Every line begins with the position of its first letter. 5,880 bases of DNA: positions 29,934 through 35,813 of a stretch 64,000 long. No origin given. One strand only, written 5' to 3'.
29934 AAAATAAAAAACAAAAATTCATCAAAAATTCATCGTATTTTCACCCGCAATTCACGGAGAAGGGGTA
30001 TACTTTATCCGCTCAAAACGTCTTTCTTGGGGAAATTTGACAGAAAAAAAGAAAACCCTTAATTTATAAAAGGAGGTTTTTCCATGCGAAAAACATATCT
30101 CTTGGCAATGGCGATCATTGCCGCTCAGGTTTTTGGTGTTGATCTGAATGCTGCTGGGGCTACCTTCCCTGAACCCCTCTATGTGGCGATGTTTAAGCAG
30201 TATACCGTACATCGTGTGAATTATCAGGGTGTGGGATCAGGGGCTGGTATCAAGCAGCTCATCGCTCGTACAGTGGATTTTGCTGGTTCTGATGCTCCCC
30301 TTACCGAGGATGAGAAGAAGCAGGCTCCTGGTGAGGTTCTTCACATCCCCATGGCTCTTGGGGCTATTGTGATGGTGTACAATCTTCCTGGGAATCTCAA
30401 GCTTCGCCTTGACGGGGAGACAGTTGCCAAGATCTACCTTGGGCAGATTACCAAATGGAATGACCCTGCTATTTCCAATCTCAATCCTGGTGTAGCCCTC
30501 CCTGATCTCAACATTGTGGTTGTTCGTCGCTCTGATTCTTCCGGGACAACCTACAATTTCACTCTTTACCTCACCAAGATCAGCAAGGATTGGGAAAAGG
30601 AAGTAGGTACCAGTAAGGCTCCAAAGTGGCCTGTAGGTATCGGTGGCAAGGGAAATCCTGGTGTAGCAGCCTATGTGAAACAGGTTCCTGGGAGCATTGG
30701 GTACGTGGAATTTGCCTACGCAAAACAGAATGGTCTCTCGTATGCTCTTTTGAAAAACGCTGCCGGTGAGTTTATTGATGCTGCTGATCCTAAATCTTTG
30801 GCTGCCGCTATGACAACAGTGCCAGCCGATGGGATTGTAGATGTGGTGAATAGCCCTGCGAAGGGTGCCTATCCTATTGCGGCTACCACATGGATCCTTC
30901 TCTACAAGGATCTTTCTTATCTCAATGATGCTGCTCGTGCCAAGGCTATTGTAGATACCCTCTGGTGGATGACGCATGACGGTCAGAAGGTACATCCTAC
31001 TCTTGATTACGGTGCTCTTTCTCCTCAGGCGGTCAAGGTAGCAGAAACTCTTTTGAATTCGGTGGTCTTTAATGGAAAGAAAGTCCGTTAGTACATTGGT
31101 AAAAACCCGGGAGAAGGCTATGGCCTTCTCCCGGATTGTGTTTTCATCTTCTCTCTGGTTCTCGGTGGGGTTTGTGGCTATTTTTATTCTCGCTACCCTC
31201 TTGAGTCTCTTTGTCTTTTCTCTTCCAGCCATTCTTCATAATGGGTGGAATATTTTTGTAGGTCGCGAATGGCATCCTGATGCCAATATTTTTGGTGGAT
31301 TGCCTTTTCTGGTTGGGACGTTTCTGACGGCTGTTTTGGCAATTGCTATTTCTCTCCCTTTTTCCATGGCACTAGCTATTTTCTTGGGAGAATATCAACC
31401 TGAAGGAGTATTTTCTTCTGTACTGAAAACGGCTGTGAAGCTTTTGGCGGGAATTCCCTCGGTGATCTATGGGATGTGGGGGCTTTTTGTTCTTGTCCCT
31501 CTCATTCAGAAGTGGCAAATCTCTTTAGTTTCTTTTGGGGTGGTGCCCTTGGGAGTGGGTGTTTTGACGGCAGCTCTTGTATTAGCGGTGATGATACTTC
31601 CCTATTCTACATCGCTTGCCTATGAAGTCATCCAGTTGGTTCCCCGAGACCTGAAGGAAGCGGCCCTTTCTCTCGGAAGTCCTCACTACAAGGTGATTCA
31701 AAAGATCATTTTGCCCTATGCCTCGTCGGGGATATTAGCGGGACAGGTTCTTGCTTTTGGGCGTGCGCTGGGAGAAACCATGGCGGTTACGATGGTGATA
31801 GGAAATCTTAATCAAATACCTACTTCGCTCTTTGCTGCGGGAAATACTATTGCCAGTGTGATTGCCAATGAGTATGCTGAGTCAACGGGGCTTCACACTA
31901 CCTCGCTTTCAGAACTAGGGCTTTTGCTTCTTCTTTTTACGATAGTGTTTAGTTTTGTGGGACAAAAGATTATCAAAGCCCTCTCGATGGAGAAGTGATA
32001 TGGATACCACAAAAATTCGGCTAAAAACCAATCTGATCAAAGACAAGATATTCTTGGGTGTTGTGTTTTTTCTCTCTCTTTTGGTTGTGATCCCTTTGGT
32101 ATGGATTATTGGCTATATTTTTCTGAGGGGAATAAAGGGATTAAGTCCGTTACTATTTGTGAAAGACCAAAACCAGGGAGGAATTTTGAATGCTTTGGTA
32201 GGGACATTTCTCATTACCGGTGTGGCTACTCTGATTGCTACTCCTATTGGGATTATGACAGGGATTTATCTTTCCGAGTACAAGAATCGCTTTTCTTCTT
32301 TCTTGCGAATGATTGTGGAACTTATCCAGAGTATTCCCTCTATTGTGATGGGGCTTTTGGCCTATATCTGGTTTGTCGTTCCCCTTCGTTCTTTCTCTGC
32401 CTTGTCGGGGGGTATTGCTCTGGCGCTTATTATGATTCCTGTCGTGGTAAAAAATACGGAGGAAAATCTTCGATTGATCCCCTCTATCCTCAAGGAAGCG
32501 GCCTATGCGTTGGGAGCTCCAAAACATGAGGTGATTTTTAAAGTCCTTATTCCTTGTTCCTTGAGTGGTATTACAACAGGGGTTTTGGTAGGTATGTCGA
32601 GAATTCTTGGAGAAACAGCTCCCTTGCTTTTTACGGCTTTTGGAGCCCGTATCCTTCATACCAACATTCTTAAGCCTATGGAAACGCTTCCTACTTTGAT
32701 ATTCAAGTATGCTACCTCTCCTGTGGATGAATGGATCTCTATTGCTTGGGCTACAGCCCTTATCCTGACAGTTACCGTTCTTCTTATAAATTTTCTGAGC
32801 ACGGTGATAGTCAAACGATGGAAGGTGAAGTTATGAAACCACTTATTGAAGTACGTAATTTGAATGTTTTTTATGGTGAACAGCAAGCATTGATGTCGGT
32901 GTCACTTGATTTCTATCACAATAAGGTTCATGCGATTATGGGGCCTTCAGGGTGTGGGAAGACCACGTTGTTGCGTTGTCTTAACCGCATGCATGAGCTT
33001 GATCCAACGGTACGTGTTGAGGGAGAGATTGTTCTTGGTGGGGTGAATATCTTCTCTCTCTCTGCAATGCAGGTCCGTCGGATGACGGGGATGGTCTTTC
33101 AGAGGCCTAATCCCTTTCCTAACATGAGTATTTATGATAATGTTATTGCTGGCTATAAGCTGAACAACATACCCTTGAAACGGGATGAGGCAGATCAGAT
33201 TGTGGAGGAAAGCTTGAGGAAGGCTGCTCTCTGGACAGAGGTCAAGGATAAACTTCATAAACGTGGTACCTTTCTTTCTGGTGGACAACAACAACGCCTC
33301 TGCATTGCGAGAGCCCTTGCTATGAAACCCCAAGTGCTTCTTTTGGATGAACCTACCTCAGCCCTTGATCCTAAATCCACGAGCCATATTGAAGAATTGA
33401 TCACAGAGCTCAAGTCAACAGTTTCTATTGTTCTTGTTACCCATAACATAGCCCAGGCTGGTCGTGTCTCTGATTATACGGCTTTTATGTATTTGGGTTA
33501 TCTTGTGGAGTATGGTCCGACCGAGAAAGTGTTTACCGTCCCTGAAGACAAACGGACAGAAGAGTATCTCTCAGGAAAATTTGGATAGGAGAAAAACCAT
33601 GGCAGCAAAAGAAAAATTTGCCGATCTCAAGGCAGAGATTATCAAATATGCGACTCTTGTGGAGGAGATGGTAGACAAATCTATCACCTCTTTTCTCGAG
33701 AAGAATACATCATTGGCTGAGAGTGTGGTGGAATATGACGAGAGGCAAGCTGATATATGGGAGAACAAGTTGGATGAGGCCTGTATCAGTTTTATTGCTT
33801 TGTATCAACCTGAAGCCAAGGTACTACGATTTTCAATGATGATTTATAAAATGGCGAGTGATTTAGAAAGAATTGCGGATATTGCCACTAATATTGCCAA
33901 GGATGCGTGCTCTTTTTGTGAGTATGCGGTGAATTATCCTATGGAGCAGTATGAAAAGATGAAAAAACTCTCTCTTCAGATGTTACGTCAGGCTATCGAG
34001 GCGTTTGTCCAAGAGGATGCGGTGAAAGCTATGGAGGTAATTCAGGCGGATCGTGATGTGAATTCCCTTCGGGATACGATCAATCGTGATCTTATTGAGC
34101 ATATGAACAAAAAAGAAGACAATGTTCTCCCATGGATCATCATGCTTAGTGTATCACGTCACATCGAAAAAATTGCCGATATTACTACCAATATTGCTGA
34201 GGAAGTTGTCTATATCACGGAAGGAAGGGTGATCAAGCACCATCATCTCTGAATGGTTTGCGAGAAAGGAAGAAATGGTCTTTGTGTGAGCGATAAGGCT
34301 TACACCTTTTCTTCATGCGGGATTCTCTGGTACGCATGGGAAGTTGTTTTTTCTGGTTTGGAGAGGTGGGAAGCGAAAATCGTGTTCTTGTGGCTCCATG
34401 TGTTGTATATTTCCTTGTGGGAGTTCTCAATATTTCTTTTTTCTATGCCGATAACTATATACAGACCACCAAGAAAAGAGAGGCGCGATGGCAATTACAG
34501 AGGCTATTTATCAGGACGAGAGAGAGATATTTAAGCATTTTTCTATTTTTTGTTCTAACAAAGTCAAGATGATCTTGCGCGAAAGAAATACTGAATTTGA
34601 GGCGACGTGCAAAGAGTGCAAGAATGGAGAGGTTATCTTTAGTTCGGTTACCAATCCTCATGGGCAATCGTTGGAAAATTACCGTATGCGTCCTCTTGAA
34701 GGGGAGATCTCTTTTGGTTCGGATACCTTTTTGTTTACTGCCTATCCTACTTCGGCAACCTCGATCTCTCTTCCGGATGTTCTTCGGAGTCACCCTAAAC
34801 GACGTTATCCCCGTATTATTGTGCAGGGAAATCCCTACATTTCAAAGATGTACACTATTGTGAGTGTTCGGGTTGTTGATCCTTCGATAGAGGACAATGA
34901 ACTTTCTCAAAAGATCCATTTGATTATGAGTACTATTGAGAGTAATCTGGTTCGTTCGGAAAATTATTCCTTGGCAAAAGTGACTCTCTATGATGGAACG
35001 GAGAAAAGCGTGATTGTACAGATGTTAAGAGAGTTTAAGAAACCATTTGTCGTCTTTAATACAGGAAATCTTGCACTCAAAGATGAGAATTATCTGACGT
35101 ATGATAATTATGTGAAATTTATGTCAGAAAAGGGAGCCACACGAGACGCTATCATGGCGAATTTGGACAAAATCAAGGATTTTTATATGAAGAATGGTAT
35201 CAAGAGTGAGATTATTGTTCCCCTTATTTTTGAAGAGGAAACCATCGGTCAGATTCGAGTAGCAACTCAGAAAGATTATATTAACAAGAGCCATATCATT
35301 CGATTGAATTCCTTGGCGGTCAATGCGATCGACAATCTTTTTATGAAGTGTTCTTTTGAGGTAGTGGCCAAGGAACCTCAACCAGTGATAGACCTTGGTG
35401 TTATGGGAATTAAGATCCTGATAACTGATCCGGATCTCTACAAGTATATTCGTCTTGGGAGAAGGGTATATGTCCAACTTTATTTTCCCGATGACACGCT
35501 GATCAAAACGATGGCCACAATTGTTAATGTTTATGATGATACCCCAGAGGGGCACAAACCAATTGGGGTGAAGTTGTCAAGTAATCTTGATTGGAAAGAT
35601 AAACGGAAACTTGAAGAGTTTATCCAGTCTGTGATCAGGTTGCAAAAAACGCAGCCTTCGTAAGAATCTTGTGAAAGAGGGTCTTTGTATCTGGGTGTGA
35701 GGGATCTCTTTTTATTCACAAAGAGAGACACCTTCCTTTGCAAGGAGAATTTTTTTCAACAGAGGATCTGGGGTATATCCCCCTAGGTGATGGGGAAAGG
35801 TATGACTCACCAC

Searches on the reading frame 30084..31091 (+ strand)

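Call 42: search_protein_families(library=pfam, proteins=[window:30084-31091:+], max_evalue=0.001)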
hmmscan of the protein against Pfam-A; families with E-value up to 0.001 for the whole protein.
window:30084-31091:+ (335 aa): 2 families
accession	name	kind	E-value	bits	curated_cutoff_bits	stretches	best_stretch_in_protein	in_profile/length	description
PF12849.12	PBP_like_2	-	1.1e-40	140.5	27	1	21-285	12-257/267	PBP superfamily domain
PF12727.12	PBP_like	-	7.5e-06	25.7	27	1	42-221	10-164/193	PBP superfamily domain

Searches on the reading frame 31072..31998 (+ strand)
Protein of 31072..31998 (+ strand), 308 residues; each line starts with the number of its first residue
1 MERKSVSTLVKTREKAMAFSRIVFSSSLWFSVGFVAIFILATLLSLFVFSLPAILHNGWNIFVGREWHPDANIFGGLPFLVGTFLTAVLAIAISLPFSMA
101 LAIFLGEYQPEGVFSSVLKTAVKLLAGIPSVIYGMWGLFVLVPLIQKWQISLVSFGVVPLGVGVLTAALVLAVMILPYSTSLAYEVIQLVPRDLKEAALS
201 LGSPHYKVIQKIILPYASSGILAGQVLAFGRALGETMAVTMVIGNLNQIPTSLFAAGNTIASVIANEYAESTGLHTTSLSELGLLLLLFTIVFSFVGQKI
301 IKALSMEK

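Call 42: search_protein_families(library=pfam, proteins=[window:31072-31998:+], max_evalue=0.001)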
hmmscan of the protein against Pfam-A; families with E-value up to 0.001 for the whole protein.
window:31072-31998:+ (308 aa): 1 family
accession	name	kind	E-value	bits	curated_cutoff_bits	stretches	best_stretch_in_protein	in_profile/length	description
PF00528.27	BPD_transp_1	-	1.6e-16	61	26.4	1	99-298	2-172/184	Binding-protein-dependent transport system inner membrane component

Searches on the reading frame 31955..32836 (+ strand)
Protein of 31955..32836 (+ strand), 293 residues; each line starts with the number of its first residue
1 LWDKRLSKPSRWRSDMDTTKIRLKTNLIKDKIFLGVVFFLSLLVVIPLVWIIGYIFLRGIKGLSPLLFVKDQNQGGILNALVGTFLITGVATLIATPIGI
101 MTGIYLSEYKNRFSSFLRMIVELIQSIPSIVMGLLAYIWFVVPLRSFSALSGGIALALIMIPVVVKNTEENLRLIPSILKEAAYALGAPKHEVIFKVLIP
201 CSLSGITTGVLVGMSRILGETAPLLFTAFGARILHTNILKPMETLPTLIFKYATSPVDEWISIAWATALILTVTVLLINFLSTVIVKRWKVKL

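Call 42: search_protein_families(library=pfam, proteins=[window:31955-32836:+], max_evalue=0.001)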
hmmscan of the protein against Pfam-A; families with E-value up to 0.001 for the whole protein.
window:31955-32836:+ (293 aa): 1 family
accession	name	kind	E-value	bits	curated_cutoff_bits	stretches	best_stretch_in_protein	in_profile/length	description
PF00528.27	BPD_transp_1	-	4e-21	76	26.4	1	96-290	2-183/184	Binding-protein-dependent transport system inner membrane component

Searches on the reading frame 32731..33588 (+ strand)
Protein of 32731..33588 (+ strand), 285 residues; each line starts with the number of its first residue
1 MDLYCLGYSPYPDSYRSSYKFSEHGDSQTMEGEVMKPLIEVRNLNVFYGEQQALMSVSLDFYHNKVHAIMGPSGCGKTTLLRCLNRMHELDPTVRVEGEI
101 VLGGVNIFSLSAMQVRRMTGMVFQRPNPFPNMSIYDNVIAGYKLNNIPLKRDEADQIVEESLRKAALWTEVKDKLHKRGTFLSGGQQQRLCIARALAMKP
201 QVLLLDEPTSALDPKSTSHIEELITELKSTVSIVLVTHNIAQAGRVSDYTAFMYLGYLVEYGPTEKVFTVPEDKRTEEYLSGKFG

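Call 42: search_protein_families(library=pfam, proteins=[window:32731-33588:+], max_evalue=0.001)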
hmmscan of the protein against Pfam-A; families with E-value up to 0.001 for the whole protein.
window:32731-33588:+ (285 aa): 6 families
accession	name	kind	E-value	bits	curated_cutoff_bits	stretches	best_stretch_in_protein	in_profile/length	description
PF00005.33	ABC_tran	-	2.8e-33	115.9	25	1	55-210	2-137/137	ABC transporter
PF13304.12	AAA_21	-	2.3e-12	48.1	27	1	183-239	239-299/304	AAA domain, putative AbiEii toxin, Type IV TA system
PF02463.25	SMC_N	-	4.7e-07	29.9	40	1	166-241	135-200/220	RecF/RecN/SMC N terminal domain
PF13401.12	AAA_22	-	8.4e-06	26.6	27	1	64-235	5-120/130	AAA domain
PF03215.21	Rad17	-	0.00019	21.9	23.8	1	51-90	32-71/186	Rad17 P-loop domain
PF13476.12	AAA_23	-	0.0009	20.4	27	0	57-84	13-39/201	AAA domain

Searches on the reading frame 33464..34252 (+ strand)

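Call 42: search_protein_families(library=pfam, proteins=[window:33464-34252:+], max_evalue=0.001)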
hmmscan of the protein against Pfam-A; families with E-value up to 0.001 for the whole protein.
window:33464-34252:+ (262 aa): 1 family
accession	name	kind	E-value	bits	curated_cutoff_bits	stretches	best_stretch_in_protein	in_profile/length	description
PF01895.24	PhoU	-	1.6e-37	128.2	23.5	2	60-147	2-88/89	PhoU domain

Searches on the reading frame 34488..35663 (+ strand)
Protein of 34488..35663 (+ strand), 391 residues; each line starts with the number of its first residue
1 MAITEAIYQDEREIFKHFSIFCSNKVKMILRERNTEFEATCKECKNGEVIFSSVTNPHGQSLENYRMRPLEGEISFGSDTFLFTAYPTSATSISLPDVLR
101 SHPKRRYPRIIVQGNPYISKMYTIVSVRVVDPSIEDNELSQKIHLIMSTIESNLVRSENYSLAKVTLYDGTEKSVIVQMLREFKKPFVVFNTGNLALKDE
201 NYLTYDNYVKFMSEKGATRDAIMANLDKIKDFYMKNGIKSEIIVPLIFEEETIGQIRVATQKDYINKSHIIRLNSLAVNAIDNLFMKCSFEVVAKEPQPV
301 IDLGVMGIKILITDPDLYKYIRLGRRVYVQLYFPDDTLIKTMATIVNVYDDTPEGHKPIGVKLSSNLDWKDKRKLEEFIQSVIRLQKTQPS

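Call 42: search_protein_families(library=pfam, proteins=[window:34488-35663:+], max_evalue=0.001)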
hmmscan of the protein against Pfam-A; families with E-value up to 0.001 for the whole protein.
window:34488-35663:+ (391 aa): 1 family
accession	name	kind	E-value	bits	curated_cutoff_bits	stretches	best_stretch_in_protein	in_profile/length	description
PF07614.16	DUF1577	-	3.3e-07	30.1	25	1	88-274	76-254/256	Protein of unknown function (DUF1577)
